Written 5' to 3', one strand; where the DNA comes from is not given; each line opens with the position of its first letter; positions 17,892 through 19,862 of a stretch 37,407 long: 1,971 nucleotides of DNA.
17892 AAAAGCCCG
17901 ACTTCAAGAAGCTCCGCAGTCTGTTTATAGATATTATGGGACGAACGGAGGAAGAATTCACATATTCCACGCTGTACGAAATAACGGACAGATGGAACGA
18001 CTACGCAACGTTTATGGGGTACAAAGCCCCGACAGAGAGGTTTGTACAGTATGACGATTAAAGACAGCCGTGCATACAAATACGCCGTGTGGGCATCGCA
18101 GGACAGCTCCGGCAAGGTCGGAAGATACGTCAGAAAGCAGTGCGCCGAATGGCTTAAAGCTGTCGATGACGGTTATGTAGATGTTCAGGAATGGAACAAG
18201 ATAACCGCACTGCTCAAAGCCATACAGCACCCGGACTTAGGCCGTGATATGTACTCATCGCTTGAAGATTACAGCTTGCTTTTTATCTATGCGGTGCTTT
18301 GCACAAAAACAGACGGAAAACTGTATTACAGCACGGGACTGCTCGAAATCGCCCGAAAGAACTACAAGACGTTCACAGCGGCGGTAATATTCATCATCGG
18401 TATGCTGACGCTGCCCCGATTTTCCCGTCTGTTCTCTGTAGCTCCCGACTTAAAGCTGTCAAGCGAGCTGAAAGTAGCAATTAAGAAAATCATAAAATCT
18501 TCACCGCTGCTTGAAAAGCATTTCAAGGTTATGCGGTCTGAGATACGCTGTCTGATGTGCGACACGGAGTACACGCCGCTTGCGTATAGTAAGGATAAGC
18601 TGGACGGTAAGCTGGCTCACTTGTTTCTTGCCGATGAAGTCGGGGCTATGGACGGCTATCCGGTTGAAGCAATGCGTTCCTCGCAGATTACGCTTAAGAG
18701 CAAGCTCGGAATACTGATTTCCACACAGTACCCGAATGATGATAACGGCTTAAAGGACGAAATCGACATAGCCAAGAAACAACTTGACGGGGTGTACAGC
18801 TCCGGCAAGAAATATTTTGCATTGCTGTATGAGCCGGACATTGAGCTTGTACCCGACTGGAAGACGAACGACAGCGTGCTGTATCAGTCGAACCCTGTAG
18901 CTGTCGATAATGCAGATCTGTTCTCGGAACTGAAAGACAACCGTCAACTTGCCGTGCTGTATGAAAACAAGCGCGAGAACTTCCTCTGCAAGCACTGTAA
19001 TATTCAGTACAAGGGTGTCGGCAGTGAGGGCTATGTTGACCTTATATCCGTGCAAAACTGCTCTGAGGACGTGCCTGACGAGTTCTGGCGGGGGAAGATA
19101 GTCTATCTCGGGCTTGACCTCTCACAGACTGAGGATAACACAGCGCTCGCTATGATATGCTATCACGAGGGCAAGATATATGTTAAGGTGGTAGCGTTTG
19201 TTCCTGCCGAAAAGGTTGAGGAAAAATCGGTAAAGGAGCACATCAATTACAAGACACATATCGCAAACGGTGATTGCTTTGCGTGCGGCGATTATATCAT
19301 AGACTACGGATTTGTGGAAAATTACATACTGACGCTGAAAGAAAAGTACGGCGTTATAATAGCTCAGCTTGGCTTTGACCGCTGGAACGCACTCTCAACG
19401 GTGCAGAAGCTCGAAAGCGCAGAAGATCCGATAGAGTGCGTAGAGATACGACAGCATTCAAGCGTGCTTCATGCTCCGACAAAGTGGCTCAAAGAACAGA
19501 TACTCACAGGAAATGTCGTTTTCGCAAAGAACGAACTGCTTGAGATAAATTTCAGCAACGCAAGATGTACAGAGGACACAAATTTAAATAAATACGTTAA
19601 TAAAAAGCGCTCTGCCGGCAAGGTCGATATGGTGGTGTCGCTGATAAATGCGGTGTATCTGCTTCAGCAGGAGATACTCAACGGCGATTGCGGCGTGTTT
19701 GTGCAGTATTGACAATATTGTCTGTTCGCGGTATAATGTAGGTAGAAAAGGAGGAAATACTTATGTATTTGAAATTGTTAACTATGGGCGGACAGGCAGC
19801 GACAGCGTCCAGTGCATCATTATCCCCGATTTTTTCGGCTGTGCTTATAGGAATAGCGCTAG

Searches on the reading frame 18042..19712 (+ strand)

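Call 45: search_protein_families(library=phrogs, proteins=[window:18042-19712:+], max_evalue=0.00001)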
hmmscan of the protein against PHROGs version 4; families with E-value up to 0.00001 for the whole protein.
window:18042-19712:+ (556 aa): 5 families
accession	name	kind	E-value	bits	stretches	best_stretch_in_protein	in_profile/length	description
phrog_9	-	head and packaging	2e-91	309.1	1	25-544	176-666/812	terminase large subunit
phrog_2699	-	head and packaging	7.8e-68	229.7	1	242-544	3-296/315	terminase large subunit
phrog_7331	-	head and packaging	5.4e-15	56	1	460-540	11-91/113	terminase large subunit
phrog_4914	-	head and packaging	2.5e-13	51.1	1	7-190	7-208/213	terminase large subunit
phrog_37124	-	unknown function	2.1e-07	31.9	1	358-473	1-126/143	-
